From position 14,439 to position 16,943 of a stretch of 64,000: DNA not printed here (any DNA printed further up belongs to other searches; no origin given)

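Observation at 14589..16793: Single polypeptide fusing an IscS/NifS-like PLP desulfurase to a Cys-type selenophosphate synthetase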

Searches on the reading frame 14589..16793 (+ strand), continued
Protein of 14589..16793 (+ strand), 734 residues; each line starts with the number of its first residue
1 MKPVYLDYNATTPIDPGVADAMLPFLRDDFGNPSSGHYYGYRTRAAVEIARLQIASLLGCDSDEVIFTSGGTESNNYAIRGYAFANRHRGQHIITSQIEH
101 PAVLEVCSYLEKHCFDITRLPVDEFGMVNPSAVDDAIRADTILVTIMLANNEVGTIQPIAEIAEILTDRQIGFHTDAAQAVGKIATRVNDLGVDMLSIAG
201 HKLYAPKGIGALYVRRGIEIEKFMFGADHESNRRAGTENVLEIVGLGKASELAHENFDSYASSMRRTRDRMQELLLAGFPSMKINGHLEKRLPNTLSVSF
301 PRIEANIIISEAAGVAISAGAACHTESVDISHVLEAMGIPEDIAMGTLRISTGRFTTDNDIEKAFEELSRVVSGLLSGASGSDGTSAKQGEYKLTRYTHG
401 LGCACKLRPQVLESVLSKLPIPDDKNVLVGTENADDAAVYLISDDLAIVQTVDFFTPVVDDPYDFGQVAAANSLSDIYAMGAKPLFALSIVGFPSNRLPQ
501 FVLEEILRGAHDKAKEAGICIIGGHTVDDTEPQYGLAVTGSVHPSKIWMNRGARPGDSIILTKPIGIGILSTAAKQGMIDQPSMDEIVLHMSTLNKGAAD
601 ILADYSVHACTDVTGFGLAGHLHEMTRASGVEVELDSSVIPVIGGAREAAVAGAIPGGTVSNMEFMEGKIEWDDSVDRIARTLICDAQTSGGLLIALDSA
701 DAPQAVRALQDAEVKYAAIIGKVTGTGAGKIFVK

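Call 16: find_related_loci(query=A1, collection=genome_contigs, flank=10000)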
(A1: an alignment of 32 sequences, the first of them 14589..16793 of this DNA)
Query A1 (734 aa) in genome_contigs; peptide patterns used: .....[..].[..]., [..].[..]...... (x = any residue, [..] = any of these).
600 stretches matched a pattern (row limit reached: there are more); 566 encode a relative of the query (tblastn E <= 1e-3); the best 80 are kept; 80 distinct loci.
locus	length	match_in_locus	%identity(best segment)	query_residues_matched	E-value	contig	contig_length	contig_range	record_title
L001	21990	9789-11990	58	1-734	0e+0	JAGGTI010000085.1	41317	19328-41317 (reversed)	MAG: Candidatus Zixiibacteriota bacterium isolate AUK044 PB_MANV_044_c_000000000027, whole genome shotgun sequence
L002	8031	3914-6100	59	1-734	0e+0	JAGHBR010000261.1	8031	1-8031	MAG: Caldisericaceae bacterium isolate AUK261 PB_MBMC_215_c_000000000411, whole genome shotgun sequence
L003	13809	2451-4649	59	2-734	0e+0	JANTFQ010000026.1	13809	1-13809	MAG: Calditrichaceae bacterium isolate bin100120 c_000000004561, whole genome shotgun sequence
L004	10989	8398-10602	59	1-734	0e+0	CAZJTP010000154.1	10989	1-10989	MAG TPA_asm: uncultured Phycisphaeraceae bacterium isolate binchicken_co116_291 genome assembly, contig: NODE_6689_lengt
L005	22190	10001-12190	59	2-733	0e+0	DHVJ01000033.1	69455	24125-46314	MAG TPA_asm: Anaerolineaceae bacterium UBA5211 UBA5211_contig_32586, whole genome shotgun sequence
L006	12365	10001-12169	57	4-726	0e+0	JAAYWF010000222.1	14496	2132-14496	MAG: Lentimicrobium sp. isolate AS4BglBPHE_32 29841_AS4B, whole genome shotgun sequence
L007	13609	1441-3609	57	2-724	0e+0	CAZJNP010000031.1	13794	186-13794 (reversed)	MAG TPA_asm: uncultured Calditrichaceae bacterium isolate binchicken_co172_69 genome assembly, contig: NODE_3796_length_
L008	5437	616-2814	55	4-733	0e+0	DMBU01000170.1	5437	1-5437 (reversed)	MAG TPA_asm: Bacteroidales bacterium isolate UBA12171 contig_1942, whole genome shotgun sequence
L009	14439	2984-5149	56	4-727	0e+0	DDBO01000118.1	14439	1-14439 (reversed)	MAG TPA_asm: Bacteroidales bacterium UBA2030 UBA2030_contig_2473, whole genome shotgun sequence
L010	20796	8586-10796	57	2-734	0e+0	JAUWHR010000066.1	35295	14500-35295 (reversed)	MAG: Anaerolineae bacterium isolate CSMAG_2273 CSMAG_2273_k141_615959_length_35295_cov_15.9906, whole genome shotgun seq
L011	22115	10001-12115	54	1-706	0e+0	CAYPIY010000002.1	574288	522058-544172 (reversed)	MAG TPA_asm: uncultured Bacteroidota bacterium isolate binchicken_co115_100 genome assembly, contig: NODE_6_length_57428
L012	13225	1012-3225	56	1-734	0e+0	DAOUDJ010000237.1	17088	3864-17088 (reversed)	MAG TPA_asm: Anaerolineales bacterium isolate M42_98 k117_1921778, whole genome shotgun sequence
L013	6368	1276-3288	53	63-734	0e+0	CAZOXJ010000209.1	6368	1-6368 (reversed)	MAG TPA_asm: uncultured Lentimicrobiaceae bacterium isolate SRP272421_co1_58 genome assembly, contig: NODE_45357_length_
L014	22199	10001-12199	58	1-734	0e+0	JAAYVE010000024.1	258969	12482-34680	MAG: Deltaproteobacteria bacterium isolate AS27yjCOA_29 62851_AS27, whole genome shotgun sequence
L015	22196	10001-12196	61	3-733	0e+0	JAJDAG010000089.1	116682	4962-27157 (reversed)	MAG: candidate division KSB1 bacterium isolate OFTM72 OFTM72_88, whole genome shotgun sequence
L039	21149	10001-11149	49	1-375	2e-111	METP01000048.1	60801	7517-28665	MAG: candidate division WOR-1 bacterium RIFCSPLOWO2_02_FULL_46_20 rifcsplowo2_02_scaffold_329, whole genome shotgun sequ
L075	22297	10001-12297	45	3-375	2e-96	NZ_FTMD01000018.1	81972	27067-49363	Aromatoleum tolulyticum strain ATCC 51758, whole genome shotgun sequence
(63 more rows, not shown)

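Call 23: search_protein_representatives(protein=window:14589-16793:+)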
Query: 734 residues. Proteins with E-value up to 0.001 (for the whole library): 69164; up to 1e-10: 40197; up to 1e-30: 16113. The best 150 are listed.
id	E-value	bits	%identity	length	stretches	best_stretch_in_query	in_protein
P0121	1.2e-273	926.2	58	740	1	2-733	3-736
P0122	7.9e-270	913.6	57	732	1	1-734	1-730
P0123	2.8e-209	713.5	50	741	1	4-732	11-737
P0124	8.1e-209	712.0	57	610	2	87-415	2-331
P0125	1.8e-201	687.6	54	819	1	3-729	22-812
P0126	2.4e-196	670.8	50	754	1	29-731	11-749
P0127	5.7e-196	669.5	46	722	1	1-726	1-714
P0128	3.9e-187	640.3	60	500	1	1-494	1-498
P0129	3.6e-181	620.6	52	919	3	385-701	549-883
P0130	3.8e-179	613.9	46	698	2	347-731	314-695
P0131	1.3e-157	542.7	55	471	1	264-733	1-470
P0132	2.0e-155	535.4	44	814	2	291-726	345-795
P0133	4.2e-153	527.8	44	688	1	92-732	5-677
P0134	2.6e-146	505.4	48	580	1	4-541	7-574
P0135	3.9e-132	458.5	60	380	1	1-365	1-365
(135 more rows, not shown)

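Call 24: search_protein_families(library=pfam, alignment_id=A2, max_evalue=0.00001)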
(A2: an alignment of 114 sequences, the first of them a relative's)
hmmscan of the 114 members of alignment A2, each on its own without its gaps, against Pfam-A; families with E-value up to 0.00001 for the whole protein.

A. member 1, L011:8935-9921:+ (328 aa): 1 family
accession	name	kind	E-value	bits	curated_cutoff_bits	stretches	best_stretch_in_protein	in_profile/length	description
PF01180.27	DHO_dh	-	1.8e-22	80.3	27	1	4-289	2-291/291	Dihydroorotate dehydrogenase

B. families by the number of members that match (of 114 scanned): 158 families (the first 25 are shown)
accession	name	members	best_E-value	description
PF02518.31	HATPase_c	4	5.5e-28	Histidine kinase-, DNA gyrase B-, and HSP90-like ATPase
PF07719.23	TPR_2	3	6.6e-38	Tetratricopeptide repeat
PF00515.34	TPR_1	3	2.3e-30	Tetratricopeptide repeat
PF13181.12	TPR_8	3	3.3e-25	Tetratricopeptide repeat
PF13424.12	TPR_12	3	5.6e-20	Tetratricopeptide repeat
PF00149.33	Metallophos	3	4.3e-14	Calcineurin-like phosphoesterase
PF00474.23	SSF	2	2.1e-76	Sodium:solute symporter family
PF00378.25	ECH_1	2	9.8e-53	Enoyl-CoA hydratase/isomerase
PF00109.32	ketoacyl-synt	2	1.2e-46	Beta-ketoacyl synthase, N-terminal domain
PF13185.12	GAF_2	2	2e-44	GAF domain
PF03853.21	YjeF_N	2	4.3e-43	YjeF-related protein N-terminus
PF01590.32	GAF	2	1.3e-41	GAF domain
PF00144.29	Beta-lactamase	2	3.5e-38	Beta-lactamase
PF02801.28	Ketoacyl-synt_C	2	4.6e-38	Beta-ketoacyl synthase, C-terminal domain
PF13432.12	TPR_16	2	8.6e-38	Tetratricopeptide repeat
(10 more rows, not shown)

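Call 39: find_encoding_contigs(protein=P0003, flank=8000, max_places=2)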
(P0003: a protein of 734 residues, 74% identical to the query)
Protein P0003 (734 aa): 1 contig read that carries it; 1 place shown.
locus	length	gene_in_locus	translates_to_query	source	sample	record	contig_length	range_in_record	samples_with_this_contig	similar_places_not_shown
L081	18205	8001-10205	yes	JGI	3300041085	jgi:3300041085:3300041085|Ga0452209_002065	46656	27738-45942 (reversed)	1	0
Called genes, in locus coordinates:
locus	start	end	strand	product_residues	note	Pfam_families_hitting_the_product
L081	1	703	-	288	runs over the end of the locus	PF09922:LiaF-like_C (faint), PF17115:Toast_rack_N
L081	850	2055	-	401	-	PF04519:Bactofilin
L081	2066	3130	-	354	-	PF13349:DUF4097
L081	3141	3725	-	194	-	PF04542:Sigma70_r2, PF08281:Sigma70_r4_2, PF04545:Sigma70_r4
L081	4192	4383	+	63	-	-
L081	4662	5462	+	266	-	PF01551:Peptidase_M23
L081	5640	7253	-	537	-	-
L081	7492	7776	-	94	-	-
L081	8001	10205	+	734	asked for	PF00266:Aminotran_5, PF00586:AIRS, PF02769:AIRS_C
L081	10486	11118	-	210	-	-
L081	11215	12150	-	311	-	PF13793:Pribosyltran_N, PF00156:Pribosyltran, PF14572:Pribosyl_synth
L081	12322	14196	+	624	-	PF07676:PD40 (faint), PF26549:Tricorn_N (faint), PF26550:Tricorn_2nd (faint), PF02897:Peptidase_S9_N (weak), PF02129:Peptidase_S15 (faint), PF20434:BD-FAE (faint), PF00326:Peptidase_S9, PF01738:DLH (weak)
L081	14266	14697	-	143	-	PF11680:DUF3276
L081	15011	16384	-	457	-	PF01565:FAD_binding_4, PF02913:FAD-oxidase_C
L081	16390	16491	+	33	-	-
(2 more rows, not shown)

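Call 40: find_encoding_contigs(protein=P0009, flank=8000, max_places=2)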
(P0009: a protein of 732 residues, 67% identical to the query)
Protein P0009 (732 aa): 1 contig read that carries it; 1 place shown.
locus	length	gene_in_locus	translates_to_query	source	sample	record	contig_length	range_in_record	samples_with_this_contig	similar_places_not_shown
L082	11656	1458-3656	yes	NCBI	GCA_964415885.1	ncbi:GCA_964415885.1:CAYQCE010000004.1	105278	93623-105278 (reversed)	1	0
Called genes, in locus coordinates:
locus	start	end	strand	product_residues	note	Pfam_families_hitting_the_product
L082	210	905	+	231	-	PF07638:Sigma70_ECF (weak), PF04542:Sigma70_r2, PF08281:Sigma70_r4_2, PF04545:Sigma70_r4 (weak)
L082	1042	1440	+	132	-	PF03625:DUF302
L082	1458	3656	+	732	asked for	PF00266:Aminotran_5, PF01212:Beta_elim_lyase (weak), PF01041:DegT_DnrJ_EryC1 (weak), PF00586:AIRS, PF02769:AIRS_C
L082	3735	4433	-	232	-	PF01386:Ribosomal_L25p, PF14693:Ribosomal_TL5_C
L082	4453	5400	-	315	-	PF13793:Pribosyltran_N, PF00156:Pribosyltran, PF14572:Pribosyl_synth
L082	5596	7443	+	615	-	PF26549:Tricorn_N (faint), PF14583:Pectate_lyase22 (faint), PF26550:Tricorn_2nd, PF20434:BD-FAE (faint), PF00326:Peptidase_S9, PF01738:DLH (weak)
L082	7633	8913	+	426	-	PF25145:NfeD1b_N, PF24961:NfeD_membrane, PF01957:NfeD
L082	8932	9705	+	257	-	PF01145:Band_7, PF13421:Band_7_1 (weak)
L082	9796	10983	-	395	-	-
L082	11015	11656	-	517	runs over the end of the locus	PF14522:Cytochrome_C7 (faint)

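Call 47: find_encoding_contigs(protein=window:14589-16793:+, flank=10000, max_places=3)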
Protein window:14589-16793:+ (734 aa): 6 contigs read that carry it; 3 places shown.
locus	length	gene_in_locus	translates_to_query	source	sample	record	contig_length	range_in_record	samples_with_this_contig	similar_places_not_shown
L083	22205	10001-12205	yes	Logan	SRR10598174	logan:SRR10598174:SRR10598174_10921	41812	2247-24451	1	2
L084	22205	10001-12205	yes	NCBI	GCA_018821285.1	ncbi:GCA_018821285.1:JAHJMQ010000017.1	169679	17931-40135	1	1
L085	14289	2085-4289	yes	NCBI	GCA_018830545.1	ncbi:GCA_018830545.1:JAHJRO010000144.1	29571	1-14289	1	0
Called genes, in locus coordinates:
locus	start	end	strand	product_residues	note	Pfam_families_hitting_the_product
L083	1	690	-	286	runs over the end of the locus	PF17115:Toast_rack_N, PF09922:LiaF-like_C (weak)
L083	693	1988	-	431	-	-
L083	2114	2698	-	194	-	PF04542:Sigma70_r2, PF08281:Sigma70_r4_2, PF04545:Sigma70_r4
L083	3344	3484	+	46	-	-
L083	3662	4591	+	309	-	PF01551:Peptidase_M23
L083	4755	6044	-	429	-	-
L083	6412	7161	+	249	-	PF07638:Sigma70_ECF, PF04542:Sigma70_r2, PF08281:Sigma70_r4_2, PF04545:Sigma70_r4 (weak), PF22233:PhyR_sigma-like (weak)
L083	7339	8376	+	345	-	PF00291:PALP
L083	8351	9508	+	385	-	PF01053:Cys_Met_Meta_PP, PF06838:Met_gamma_lyase (weak), PF00155:Aminotran_1_2, PF00266:Aminotran_5 (faint)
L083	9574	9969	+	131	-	PF03625:DUF302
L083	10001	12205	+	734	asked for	PF00266:Aminotran_5, PF00586:AIRS, PF02769:AIRS_C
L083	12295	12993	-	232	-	PF01386:Ribosomal_L25p, PF14693:Ribosomal_TL5_C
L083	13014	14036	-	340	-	PF13793:Pribosyltran_N, PF00156:Pribosyltran, PF14572:Pribosyl_synth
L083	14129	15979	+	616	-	PF07676:PD40 (faint), PF26549:Tricorn_N (faint), PF26550:Tricorn_2nd (faint), PF02897:Peptidase_S9_N (weak), PF20434:BD-FAE (faint), PF00326:Peptidase_S9, PF01738:DLH (weak)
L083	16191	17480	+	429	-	PF25145:NfeD1b_N, PF24961:NfeD_membrane, PF01957:NfeD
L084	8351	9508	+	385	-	PF01053:Cys_Met_Meta_PP, PF06838:Met_gamma_lyase (weak), PF00155:Aminotran_1_2, PF00266:Aminotran_5 (faint)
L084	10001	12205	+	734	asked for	PF00266:Aminotran_5, PF00586:AIRS, PF02769:AIRS_C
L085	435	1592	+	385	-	PF01053:Cys_Met_Meta_PP, PF06838:Met_gamma_lyase (weak), PF00155:Aminotran_1_2, PF00266:Aminotran_5 (faint)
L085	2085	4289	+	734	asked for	PF00266:Aminotran_5, PF00586:AIRS, PF02769:AIRS_C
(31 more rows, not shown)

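Call 51: find_encoding_contigs(protein=P0004, flank=6000, max_places=1)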
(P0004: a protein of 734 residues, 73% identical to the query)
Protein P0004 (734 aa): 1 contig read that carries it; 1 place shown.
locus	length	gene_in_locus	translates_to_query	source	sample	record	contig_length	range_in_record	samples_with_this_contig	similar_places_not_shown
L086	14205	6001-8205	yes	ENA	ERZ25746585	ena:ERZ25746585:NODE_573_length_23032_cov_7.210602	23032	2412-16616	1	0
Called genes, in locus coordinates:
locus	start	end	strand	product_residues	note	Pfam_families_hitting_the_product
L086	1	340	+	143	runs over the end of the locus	-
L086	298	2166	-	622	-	PF26549:Tricorn_N (faint), PF07676:PD40 (faint), PF02897:Peptidase_S9_N, PF26550:Tricorn_2nd (weak), PF02129:Peptidase_S15 (faint), PF20434:BD-FAE (faint), PF01738:DLH (weak), PF00326:Peptidase_S9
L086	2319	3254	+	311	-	PF13793:Pribosyltran_N, PF00156:Pribosyltran, PF14572:Pribosyl_synth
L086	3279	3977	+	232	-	PF01386:Ribosomal_L25p, PF14693:Ribosomal_TL5_C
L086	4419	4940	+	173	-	PF05598:DUF772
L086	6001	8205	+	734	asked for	PF00266:Aminotran_5, PF01212:Beta_elim_lyase (faint), PF00586:AIRS, PF02769:AIRS_C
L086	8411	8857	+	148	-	PF02566:OsmC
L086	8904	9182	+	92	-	-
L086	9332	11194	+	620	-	PF09903:DUF2130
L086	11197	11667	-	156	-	PF13740:ACT_6, PF01842:ACT (weak)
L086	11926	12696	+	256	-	PF00669:Flagellin_N, PF00700:Flagellin_C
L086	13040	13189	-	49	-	-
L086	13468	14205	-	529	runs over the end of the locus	PF01645:Glu_synthase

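Call 52: find_encoding_contigs(protein=P0007, flank=6000, max_places=1)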
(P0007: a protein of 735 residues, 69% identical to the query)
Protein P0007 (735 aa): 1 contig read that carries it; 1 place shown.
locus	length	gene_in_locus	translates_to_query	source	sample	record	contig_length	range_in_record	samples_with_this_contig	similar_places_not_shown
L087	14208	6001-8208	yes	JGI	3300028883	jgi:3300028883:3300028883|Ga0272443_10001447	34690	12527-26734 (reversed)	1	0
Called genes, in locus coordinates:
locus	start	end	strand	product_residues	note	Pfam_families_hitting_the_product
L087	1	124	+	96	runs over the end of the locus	PF03319:EutN_CcmL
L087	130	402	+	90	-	PF03319:EutN_CcmL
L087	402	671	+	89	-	PF03319:EutN_CcmL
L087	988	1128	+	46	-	-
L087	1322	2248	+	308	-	PF01551:Peptidase_M23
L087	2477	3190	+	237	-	PF07638:Sigma70_ECF (weak), PF04542:Sigma70_r2, PF08281:Sigma70_r4_2, PF04545:Sigma70_r4, PF22233:PhyR_sigma-like (weak)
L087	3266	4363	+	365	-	PF00291:PALP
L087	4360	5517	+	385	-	PF01053:Cys_Met_Meta_PP, PF00155:Aminotran_1_2 (weak), PF06838:Met_gamma_lyase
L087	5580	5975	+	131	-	PF03625:DUF302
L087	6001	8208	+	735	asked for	PF00266:Aminotran_5, PF00586:AIRS, PF02769:AIRS_C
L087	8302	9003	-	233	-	PF01386:Ribosomal_L25p, PF14693:Ribosomal_TL5_C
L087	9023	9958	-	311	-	PF13793:Pribosyltran_N, PF00156:Pribosyltran, PF14572:Pribosyl_synth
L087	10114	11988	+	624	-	PF26549:Tricorn_N (faint), PF07676:PD40 (faint), PF26550:Tricorn_2nd (faint), PF02897:Peptidase_S9_N (weak), PF02129:Peptidase_S15 (faint), PF20434:BD-FAE (weak), PF01738:DLH, PF00326:Peptidase_S9, +1 more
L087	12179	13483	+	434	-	PF25145:NfeD1b_N, PF24961:NfeD_membrane, PF01957:NfeD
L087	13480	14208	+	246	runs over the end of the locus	PF01145:Band_7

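Call 53: find_encoding_contigs(protein=P0012, flank=6000, max_places=1)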
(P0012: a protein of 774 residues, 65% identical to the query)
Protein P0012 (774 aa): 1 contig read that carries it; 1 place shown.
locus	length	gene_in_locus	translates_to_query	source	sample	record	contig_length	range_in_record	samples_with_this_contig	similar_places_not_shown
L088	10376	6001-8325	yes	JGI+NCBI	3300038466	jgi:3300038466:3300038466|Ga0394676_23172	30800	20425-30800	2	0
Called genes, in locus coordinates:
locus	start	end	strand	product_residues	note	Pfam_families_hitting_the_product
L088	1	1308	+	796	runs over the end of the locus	PF00069:Pkinase, PF01636:APH (faint), PF07714:PK_Tyr_Ser-Thr, PF03109:ABC1 (weak), PF14559:TPR_19 (faint), PF07719:TPR_2 (weak), PF13424:TPR_12 (weak), PF13414:TPR_11 (weak), +10 more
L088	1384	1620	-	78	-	-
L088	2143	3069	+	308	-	PF01551:Peptidase_M23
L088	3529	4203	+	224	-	PF07638:Sigma70_ECF (weak), PF04542:Sigma70_r2, PF08281:Sigma70_r4_2, PF04545:Sigma70_r4 (weak)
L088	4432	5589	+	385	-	PF01053:Cys_Met_Meta_PP, PF06838:Met_gamma_lyase (weak)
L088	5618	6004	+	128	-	PF03625:DUF302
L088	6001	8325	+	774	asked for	PF00266:Aminotran_5, PF01212:Beta_elim_lyase (weak), PF00586:AIRS, PF02769:AIRS_C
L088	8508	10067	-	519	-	PF13517:FG-GAP_3 (faint), PF01839:FG-GAP (weak), PF13585:CHU_C (weak), PF18962:Por_Secre_tail (faint), PF13860:FlgD_ig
